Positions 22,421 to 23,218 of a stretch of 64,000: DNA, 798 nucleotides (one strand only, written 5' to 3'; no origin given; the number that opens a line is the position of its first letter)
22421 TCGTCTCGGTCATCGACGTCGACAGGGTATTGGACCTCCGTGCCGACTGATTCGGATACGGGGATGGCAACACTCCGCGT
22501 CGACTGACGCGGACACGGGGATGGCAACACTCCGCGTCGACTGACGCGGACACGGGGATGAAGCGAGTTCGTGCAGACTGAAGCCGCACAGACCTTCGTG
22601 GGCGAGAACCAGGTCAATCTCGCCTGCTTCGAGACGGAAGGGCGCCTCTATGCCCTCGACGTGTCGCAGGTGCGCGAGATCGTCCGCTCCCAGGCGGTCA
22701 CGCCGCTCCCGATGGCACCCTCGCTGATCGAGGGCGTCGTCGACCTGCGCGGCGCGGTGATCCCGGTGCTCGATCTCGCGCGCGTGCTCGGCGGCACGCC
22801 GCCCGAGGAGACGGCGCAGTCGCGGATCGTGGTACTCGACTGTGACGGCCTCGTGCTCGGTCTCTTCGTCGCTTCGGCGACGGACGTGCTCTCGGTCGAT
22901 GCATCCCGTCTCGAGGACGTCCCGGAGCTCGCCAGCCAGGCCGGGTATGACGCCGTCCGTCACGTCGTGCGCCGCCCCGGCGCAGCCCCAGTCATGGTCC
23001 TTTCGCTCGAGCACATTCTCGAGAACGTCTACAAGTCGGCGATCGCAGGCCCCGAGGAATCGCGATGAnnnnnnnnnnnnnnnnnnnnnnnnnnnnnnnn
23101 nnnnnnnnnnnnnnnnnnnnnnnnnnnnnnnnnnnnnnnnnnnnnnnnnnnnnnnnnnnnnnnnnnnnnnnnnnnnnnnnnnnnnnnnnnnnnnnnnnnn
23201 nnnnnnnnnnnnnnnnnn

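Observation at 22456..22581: cheW1/cheW2 junction triplicated, giving three 7-codon mini-ORFs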

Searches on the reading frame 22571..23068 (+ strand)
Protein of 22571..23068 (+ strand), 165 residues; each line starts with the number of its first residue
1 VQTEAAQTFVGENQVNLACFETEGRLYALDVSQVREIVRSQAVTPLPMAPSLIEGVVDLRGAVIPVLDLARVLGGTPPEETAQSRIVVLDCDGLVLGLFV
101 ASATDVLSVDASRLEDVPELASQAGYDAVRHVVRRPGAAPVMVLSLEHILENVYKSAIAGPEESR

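Call 4: search_protein_families(library=pfam, proteins=[window:22571-23068:+])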
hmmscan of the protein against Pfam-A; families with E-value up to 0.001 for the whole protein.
window:22571-23068:+ (165 aa): 1 family
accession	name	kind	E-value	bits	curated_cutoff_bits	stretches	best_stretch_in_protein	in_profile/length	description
PF01584.24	CheW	-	6.1e-30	104.1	23.5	1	18-151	3-135/138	CheW-like domain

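Call 8: find_homologous_proteins(query=window:22571-23068:+)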
Query window:22571-23068:+ (165 aa): 449 proteins with E <= 0.001 among 733 candidates; the best 120 are listed.
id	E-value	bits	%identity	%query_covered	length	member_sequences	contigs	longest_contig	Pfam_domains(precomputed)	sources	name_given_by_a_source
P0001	2.9e-97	341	99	100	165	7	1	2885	PF01584.25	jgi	-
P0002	2.4e-89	315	93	100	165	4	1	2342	PF01584.25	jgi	-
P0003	4.4e-88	311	90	100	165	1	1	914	PF01584.25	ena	-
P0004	1.1e-87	310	91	99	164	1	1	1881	PF01584.25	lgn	-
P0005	1.0e-84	300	88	100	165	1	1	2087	PF01584.25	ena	-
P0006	3.7e-84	298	87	100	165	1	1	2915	PF01584.25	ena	-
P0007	3.6e-83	295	86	100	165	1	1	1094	PF01584.25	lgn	-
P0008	4.6e-82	292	85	100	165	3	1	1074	PF01584.25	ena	-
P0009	5.1e-82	291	85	100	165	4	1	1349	PF01584.25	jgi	jgi:purine-binding chemotaxis protein CheW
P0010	3.0e-81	289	84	100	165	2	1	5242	PF01584.25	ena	-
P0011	2.1e-78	280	82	100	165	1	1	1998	PF01584.25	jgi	jgi:purine-binding chemotaxis protein CheW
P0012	8.5e-78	278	81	100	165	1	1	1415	PF01584.25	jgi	jgi:purine-binding chemotaxis protein CheW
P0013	2.4e-73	263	77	99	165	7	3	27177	PF01584.25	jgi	-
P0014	3.0e-69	250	77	94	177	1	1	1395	PF01584.25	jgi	jgi:purine-binding chemotaxis protein CheW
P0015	4.6e-69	249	76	97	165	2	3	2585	PF01584.25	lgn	-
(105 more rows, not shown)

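Call 9: find_related_loci(query=window:22571-23068:+, collection=genome_contigs, flank=3000)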
Query window:22571-23068:+ (165 aa) in genome_contigs; peptide patterns used: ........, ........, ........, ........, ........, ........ (x = any residue, [..] = any of these).
294 stretches matched a pattern; 8 encode a relative of the query (tblastn E <= 1e-3); 7 distinct loci.
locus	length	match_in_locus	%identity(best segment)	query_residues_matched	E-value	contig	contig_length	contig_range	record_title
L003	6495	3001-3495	93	1-165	6e-100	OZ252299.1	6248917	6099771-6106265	MAG: Myxococcota bacterium isolate d096e52c-8650-4dc2-924d-61961b4435f2 genome assembly, chromosome: 1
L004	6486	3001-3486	72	1-162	6e-73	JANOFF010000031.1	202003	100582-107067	MAG: bacterium isolate SOY_65_concoct_162_sub SOY_65_k141_2512683, whole genome shotgun sequence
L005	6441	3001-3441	68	10-156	9e-60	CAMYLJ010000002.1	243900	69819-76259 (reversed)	MAG: uncultured delta proteobacterium isolate FCS_M_Myxococcota_02 genome assembly, contig: scaffold_9, whole genome sho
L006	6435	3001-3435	68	14-158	2e-58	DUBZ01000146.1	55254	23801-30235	MAG TPA_asm: Myxococcales bacterium isolate UWMA-0315 NODE_872_length_55254_cov_0.149615, whole genome shotgun sequence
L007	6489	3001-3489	77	1-163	3e-81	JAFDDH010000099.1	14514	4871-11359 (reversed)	MAG: Deltaproteobacteria bacterium isolate Meg19_02_Bin_79 Meg19_02_Bin_79_scaffold_3598, whole genome shotgun sequence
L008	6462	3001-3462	62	5-158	5e-54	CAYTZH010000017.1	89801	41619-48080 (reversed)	MAG TPA_asm: uncultured Spirochaetales bacterium isolate SRP128890_co1_152 genome assembly, contig: NODE_389_length_8980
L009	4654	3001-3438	66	13-158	6e-54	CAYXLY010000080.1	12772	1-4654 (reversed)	MAG TPA_asm: uncultured Spirochaetaceae bacterium isolate binchicken_co13_458 genome assembly, contig: NODE_7607_length_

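Call 10: find_related_loci(query=window:22571-23068:+, collection=metagenome_contigs, flank=3000)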
Query window:22571-23068:+ (165 aa) in metagenome_contigs; peptide patterns used: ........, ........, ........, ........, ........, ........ (x = any residue, [..] = any of these).
443 stretches matched a pattern; 19 encode a relative of the query (tblastn E <= 1e-3); 19 distinct loci.
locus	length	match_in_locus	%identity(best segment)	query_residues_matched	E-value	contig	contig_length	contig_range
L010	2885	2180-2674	99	1-165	5e-109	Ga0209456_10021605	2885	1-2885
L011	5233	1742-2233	93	1-164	3e-99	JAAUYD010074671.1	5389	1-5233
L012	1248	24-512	70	1-163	5e-78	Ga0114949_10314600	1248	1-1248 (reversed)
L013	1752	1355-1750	86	1-132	8e-76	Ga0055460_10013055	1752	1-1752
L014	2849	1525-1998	69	1-158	5e-73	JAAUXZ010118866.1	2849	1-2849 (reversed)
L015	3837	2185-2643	65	12-164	2e-61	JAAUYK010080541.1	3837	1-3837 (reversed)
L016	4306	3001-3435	68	14-158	1e-59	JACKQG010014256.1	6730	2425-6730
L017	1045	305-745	68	10-156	5e-63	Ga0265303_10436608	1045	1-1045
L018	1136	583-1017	68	14-158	4e-62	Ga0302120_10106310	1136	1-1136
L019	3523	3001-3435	68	14-158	2e-58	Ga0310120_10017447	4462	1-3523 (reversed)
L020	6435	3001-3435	68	14-158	2e-58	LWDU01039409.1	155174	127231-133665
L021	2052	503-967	63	3-157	5e-58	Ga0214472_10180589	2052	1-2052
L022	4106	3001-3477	57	2-160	2e-56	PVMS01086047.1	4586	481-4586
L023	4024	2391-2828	66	13-158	7e-54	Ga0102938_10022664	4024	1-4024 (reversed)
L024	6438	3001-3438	58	13-158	3e-53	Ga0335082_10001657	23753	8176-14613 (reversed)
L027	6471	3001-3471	63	1-158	4e-50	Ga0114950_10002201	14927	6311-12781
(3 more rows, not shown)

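Call 13: find_encoding_contigs(protein=P0004, flank=2500, max_places=4)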
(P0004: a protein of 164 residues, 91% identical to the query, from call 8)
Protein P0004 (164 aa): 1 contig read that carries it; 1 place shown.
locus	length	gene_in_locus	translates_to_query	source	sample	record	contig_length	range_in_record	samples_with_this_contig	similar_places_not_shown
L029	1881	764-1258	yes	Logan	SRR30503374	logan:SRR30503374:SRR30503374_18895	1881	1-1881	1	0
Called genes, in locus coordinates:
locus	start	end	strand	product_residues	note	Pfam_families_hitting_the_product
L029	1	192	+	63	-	?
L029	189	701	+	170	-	PF01584:CheW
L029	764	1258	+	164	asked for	PF01584:CheW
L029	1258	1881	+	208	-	?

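Call 14: find_encoding_contigs(protein=P0005, flank=2500, max_places=4)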
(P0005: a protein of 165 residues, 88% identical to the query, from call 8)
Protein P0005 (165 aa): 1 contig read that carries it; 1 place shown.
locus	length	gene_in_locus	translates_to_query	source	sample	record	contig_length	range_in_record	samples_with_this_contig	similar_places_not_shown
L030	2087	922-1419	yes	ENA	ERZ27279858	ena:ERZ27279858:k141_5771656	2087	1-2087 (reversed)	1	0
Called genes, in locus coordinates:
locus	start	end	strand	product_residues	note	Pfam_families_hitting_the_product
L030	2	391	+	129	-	?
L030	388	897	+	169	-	PF01584:CheW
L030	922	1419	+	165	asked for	PF01584:CheW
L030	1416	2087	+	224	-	?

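Call 15: find_encoding_contigs(protein=P0006, flank=2500, max_places=4)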
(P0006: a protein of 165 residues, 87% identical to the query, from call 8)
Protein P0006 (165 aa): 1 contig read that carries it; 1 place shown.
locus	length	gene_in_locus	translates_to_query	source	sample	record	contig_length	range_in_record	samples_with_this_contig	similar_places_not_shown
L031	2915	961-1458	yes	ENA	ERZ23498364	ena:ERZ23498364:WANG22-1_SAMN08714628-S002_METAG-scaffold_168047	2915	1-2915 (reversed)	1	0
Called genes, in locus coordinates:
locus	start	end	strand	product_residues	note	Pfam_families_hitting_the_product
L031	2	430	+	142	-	?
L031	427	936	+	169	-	PF01584:CheW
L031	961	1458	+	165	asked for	PF01584:CheW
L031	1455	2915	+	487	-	?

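Call 17: find_encoding_contigs(protein=P0010, flank=2500, max_places=4)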
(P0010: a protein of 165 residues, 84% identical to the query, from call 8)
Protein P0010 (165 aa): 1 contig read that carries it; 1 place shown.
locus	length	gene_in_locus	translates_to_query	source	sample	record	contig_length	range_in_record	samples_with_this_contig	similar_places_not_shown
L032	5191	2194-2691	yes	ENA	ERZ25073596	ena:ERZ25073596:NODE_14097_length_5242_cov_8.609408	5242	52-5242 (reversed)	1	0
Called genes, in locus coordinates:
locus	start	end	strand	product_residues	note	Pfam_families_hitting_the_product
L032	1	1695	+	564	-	?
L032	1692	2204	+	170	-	PF01584:CheW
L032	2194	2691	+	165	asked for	PF01584:CheW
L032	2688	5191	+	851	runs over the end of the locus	?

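Call 18: find_encoding_contigs(protein=P0007, flank=2500, max_places=4)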
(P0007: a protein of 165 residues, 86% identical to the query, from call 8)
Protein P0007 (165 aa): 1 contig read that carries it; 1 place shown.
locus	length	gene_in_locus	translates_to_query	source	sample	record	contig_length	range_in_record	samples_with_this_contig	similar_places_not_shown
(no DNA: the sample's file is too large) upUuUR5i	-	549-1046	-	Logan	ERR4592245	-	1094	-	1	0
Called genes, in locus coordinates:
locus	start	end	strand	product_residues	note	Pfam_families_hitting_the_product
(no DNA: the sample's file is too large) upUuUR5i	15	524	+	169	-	PF01584:CheW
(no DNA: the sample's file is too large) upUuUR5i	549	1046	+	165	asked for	PF01584:CheW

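Call 19: find_encoding_contigs(protein=P0009, flank=2500, max_places=4)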
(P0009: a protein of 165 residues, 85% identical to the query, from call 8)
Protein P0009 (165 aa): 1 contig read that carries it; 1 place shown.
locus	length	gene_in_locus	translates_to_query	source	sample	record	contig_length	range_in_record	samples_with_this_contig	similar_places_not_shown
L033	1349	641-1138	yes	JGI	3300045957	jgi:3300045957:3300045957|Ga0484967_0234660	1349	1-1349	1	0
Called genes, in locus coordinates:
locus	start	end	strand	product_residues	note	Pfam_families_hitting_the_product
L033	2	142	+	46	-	?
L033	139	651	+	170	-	PF01584:CheW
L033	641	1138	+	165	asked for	PF01584:CheW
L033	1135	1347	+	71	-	?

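Call 20: find_encoding_contigs(protein=P0002, flank=2500, max_places=6)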
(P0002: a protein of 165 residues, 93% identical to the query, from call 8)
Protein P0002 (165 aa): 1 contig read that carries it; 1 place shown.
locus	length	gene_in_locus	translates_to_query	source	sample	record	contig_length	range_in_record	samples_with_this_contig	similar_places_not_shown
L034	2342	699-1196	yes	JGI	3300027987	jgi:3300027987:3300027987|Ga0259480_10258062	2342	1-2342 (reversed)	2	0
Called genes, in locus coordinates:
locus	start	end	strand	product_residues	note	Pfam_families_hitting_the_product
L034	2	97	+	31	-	?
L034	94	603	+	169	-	PF01584:CheW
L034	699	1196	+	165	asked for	PF01584:CheW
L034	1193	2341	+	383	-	?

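Call 21: find_encoding_contigs(protein=P0003, flank=2500, max_places=6)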
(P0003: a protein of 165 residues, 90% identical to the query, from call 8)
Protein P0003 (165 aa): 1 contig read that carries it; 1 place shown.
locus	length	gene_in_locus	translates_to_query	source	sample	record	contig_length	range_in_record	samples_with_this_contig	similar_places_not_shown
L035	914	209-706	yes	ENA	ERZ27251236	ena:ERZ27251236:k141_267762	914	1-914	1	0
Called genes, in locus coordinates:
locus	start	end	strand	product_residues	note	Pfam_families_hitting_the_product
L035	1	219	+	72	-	?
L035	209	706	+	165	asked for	PF01584:CheW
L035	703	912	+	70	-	?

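Call 22: find_encoding_contigs(protein=P0008, flank=2500, max_places=6)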
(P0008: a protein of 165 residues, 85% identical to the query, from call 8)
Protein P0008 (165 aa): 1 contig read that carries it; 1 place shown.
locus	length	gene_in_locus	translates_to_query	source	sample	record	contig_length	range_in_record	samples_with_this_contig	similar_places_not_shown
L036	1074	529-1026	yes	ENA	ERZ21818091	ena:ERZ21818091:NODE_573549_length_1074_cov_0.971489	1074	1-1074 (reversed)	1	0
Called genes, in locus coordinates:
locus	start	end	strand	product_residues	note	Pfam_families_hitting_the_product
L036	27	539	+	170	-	PF01584:CheW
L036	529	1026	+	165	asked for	PF01584:CheW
